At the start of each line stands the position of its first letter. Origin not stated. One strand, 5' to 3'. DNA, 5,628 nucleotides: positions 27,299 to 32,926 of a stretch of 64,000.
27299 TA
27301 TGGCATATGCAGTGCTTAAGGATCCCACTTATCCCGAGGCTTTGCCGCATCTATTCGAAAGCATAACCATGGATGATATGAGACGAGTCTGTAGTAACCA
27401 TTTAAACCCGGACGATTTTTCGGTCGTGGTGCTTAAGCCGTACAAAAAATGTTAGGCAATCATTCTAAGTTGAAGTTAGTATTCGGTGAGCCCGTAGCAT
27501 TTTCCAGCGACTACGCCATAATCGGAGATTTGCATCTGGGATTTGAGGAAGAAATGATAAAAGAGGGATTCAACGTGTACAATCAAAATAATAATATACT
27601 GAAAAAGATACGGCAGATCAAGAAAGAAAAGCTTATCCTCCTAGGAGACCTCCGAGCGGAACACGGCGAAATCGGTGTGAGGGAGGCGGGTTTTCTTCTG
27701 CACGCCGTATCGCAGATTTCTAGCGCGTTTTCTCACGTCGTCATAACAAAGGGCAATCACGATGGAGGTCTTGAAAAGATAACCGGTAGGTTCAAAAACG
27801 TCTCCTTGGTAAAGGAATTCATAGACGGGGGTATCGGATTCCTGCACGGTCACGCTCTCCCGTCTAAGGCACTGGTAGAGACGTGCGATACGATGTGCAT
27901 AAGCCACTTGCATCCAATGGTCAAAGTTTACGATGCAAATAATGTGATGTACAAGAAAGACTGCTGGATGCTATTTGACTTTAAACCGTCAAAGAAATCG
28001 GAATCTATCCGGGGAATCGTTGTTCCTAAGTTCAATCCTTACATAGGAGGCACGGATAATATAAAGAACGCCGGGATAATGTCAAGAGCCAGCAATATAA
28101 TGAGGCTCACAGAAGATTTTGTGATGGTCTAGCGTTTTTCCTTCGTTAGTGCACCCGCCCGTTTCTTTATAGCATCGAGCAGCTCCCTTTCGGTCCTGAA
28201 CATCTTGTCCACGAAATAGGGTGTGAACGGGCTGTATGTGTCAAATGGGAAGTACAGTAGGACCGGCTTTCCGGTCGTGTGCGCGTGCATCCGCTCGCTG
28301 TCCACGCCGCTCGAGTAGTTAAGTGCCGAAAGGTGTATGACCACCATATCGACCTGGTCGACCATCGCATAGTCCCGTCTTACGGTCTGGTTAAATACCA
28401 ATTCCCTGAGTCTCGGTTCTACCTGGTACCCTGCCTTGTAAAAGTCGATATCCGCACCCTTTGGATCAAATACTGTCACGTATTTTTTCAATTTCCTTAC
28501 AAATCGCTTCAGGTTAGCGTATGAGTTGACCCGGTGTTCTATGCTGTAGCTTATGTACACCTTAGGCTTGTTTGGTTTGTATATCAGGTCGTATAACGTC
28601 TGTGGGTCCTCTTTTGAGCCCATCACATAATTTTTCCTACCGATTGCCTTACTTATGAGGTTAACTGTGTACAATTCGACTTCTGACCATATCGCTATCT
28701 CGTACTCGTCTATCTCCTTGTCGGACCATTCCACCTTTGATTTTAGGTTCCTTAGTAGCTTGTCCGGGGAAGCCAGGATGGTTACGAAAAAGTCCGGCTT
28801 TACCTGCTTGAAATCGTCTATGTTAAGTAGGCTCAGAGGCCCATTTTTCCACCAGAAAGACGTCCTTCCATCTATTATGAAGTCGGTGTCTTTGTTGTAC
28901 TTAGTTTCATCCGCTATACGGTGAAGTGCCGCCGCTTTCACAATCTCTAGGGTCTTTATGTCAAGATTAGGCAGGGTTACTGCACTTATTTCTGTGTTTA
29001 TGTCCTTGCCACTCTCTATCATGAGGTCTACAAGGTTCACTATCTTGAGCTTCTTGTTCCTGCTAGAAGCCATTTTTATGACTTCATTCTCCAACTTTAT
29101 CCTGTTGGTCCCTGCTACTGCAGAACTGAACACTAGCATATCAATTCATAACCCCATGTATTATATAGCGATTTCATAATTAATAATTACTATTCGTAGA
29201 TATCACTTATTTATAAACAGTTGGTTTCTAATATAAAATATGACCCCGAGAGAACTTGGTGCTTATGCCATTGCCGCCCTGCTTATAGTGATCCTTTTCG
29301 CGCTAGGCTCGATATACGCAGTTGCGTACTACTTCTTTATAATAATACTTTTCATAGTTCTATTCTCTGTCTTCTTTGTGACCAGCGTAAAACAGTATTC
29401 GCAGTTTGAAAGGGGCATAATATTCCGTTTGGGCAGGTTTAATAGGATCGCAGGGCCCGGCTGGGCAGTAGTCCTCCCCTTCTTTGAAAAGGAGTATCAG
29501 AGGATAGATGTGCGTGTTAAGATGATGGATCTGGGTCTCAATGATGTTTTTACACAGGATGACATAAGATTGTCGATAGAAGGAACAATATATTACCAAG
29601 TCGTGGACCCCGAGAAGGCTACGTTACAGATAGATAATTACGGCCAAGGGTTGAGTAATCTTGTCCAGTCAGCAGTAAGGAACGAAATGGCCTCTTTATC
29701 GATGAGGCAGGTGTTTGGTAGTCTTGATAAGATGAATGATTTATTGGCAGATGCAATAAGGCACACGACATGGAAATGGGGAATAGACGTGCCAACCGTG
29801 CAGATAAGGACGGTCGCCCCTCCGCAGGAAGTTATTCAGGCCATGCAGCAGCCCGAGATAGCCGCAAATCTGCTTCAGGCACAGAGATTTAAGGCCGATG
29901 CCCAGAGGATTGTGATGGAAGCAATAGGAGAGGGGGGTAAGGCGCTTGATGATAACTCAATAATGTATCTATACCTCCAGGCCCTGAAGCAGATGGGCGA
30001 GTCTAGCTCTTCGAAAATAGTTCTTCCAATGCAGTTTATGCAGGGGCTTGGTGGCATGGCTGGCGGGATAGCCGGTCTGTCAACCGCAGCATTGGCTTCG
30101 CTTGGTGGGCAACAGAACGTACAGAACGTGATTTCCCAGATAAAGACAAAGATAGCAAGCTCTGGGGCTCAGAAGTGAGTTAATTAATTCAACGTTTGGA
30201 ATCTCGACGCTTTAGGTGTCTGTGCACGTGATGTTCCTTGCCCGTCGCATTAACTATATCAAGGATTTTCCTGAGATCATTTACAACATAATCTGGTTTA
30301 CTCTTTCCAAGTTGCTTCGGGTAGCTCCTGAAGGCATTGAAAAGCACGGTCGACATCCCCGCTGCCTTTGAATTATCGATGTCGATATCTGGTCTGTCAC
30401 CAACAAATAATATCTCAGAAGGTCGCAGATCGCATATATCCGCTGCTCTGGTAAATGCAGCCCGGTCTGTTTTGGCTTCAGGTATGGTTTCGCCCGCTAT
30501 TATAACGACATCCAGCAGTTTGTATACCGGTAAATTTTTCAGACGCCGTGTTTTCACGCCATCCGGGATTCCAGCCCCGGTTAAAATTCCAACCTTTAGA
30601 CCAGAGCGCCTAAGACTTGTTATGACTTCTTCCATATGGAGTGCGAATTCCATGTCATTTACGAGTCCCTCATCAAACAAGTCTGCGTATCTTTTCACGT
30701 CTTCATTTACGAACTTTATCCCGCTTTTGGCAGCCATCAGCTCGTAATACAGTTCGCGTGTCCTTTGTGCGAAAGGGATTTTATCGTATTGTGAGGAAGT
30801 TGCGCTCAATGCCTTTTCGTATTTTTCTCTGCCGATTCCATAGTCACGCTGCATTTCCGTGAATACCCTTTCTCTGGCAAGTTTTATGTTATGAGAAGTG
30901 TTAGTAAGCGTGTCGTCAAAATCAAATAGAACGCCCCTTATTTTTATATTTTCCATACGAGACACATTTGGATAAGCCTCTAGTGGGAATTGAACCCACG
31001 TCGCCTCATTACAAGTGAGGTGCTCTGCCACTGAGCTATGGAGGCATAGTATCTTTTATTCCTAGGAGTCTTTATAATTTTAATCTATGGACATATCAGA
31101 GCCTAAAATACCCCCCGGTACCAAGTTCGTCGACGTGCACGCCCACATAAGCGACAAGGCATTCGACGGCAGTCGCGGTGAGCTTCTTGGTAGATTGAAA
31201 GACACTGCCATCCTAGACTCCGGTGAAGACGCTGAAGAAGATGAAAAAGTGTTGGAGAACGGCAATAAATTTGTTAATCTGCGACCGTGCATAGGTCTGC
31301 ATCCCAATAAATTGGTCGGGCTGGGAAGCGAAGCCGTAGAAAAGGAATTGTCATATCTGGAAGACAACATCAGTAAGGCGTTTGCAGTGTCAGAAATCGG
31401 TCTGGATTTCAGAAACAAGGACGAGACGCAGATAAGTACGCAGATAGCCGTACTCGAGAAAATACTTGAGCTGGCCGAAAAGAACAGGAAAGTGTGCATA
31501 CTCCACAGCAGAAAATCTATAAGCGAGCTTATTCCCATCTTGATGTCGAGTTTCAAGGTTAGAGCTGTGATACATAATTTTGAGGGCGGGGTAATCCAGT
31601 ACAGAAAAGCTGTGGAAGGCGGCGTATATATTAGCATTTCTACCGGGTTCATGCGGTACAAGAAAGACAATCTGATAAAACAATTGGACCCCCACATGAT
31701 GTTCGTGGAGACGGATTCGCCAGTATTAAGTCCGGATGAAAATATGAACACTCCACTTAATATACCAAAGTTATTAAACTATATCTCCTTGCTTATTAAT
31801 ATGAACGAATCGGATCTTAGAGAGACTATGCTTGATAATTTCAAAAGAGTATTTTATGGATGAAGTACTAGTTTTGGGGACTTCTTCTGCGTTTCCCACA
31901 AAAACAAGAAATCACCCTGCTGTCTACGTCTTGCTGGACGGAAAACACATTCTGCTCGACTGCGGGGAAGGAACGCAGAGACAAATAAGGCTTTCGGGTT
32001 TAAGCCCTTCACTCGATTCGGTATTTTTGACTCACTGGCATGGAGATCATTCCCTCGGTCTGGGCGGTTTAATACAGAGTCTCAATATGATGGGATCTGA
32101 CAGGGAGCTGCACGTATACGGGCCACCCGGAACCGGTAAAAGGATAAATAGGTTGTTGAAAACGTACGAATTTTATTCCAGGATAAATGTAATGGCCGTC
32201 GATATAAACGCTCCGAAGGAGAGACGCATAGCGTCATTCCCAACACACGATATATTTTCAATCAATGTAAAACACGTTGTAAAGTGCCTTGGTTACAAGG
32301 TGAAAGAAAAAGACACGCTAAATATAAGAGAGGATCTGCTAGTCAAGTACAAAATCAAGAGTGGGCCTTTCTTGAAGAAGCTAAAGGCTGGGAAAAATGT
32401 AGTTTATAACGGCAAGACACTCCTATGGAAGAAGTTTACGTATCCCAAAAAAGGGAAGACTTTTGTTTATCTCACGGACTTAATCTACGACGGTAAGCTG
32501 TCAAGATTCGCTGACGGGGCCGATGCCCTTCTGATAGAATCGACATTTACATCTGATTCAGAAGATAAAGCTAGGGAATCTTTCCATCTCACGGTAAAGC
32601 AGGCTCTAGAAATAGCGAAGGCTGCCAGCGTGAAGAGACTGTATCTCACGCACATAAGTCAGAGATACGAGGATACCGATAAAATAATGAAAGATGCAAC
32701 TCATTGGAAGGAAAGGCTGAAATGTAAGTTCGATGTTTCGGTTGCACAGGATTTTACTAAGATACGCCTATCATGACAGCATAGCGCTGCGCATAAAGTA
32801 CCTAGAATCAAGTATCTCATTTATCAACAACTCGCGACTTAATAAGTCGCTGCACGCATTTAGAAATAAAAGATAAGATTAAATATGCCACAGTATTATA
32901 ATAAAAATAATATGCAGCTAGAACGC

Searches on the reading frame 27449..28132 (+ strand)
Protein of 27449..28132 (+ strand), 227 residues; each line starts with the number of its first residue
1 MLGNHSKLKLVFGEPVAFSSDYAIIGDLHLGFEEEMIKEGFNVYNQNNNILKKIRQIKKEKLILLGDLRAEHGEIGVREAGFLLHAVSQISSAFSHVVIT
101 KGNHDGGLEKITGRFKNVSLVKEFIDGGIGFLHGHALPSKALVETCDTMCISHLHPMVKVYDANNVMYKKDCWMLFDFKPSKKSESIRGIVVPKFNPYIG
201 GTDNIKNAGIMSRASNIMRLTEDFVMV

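Call 46: search_protein_families(library=pfam, proteins=[window:27449-28132:+], max_evalue=0.01)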
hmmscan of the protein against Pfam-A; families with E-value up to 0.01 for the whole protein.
window:27449-28132:+ (227 aa): 1 family
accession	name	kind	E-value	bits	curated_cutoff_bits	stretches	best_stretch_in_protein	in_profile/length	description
PF00149.33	Metallophos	-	3.1e-07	31.5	21.5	1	23-137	4-117/191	Calcineurin-like phosphoesterase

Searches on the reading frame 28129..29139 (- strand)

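Call 46: search_protein_families(library=pfam, proteins=[window:28129-29139:-], max_evalue=0.01)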
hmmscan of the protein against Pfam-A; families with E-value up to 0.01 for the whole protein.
window:28129-29139:- (336 aa): 2 families
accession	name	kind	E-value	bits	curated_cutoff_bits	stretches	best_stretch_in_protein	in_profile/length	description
PF13207.12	AAA_17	-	1.9e-08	35.1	27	1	30-144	20-130/136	AAA domain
PF05014.21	Nuc_deoxyrib_tr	-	0.0031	18.1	28.8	1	209-297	16-97/117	Nucleoside 2-deoxyribosyltransferase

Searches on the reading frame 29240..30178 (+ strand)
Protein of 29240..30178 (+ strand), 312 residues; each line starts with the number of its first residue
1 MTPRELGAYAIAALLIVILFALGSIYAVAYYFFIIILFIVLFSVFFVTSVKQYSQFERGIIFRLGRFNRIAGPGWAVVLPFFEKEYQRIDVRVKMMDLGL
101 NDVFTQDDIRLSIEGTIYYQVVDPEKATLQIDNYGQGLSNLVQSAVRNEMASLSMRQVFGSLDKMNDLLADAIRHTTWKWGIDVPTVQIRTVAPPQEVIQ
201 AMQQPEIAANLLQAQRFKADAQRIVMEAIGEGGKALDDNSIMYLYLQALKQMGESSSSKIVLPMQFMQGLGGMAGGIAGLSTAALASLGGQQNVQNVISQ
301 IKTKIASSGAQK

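Call 46: search_protein_families(library=pfam, proteins=[window:29240-30178:+], max_evalue=0.01)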
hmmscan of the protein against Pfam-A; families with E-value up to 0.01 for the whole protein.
window:29240-30178:+ (312 aa): 2 families
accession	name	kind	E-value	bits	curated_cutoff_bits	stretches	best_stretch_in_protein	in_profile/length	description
PF01145.31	Band_7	-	3.8e-31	108.9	23.6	1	56-222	6-175/176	SPFH domain / Band 7 family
PF13421.11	Band_7_1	-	0.0034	17.5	24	1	127-204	126-205/211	SPFH domain-Band 7 family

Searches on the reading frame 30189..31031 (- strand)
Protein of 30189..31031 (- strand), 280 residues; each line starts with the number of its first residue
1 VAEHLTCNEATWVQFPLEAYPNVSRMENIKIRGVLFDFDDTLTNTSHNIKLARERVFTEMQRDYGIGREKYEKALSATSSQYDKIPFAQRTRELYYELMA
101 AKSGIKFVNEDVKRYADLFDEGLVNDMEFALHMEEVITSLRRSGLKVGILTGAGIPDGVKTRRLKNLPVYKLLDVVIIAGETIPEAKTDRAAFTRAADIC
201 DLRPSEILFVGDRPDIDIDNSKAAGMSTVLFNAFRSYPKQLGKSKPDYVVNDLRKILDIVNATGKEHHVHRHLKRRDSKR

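Call 46: search_protein_families(library=pfam, proteins=[window:30189-31031:-], max_evalue=0.01)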
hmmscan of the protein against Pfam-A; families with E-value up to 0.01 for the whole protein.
window:30189-31031:- (280 aa): 5 families
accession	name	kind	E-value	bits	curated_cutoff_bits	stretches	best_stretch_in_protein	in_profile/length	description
PF13419.12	HAD_2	-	1.4e-18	68.1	23.8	1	34-230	1-177/178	Haloacid dehalogenase-like hydrolase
PF00702.32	Hydrolase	-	2.1e-16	61.4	26.4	1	31-225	1-191/191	haloacid dehalogenase-like hydrolase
PF13242.12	Hydrolase_like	-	2.2e-09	37.5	22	1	187-255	4-74/75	HAD-hyrolase-like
PF09419.16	PGP_phosphatase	-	9.7e-05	22.4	20.4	0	191-229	124-161/168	Mitochondrial PGP phosphatase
PF12710.13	HAD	-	0.00016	22.6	27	1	34-153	1-110/189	haloacid dehalogenase-like hydrolase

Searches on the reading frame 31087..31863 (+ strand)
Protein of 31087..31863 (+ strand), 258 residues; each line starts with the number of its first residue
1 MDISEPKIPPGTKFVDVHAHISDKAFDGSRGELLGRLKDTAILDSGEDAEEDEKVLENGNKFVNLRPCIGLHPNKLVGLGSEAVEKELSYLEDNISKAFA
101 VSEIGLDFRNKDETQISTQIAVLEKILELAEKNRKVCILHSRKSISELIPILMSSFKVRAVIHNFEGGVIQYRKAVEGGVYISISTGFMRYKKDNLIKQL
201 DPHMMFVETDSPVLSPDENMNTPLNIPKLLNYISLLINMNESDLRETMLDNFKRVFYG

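Call 46: search_protein_families(library=pfam, proteins=[window:31087-31863:+], max_evalue=0.01)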
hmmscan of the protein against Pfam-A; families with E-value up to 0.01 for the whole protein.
window:31087-31863:+ (258 aa): 1 family
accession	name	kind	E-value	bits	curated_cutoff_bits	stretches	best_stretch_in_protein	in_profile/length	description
PF01026.27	TatD_DNase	-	4.4e-44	151.2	27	1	15-256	1-252/253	TatD related DNase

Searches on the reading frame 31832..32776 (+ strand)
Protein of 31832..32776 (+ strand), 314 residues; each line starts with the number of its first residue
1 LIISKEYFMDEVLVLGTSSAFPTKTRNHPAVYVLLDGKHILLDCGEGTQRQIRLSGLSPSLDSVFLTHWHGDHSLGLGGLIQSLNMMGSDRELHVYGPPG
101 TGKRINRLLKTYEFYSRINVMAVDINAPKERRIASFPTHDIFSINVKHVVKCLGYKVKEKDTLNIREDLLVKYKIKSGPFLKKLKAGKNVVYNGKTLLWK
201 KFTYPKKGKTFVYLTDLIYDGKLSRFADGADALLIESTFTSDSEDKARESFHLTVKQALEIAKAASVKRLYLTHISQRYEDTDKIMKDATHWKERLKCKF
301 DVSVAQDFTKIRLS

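Call 46: search_protein_families(library=pfam, proteins=[window:31832-32776:+], max_evalue=0.01)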
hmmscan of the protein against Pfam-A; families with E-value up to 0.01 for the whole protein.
window:31832-32776:+ (314 aa): 4 families
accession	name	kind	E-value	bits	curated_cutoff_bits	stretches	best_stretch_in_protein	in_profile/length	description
PF12706.13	Lactamase_B_2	-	4.4e-21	75.8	27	2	206-275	132-200/200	Beta-lactamase superfamily domain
PF00753.33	Lactamase_B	-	3.9e-08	33.9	22.7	1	30-84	8-67/196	Metallo-beta-lactamase superfamily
PF13691.12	Lactamase_B_4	-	7.8e-05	22.7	27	1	23-70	7-56/63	tRNase Z endonuclease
PF23023.1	Anti-Pycsar_Apyc1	-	0.00017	21.6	50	1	12-78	5-71/250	Anti-Pycsar protein Apyc1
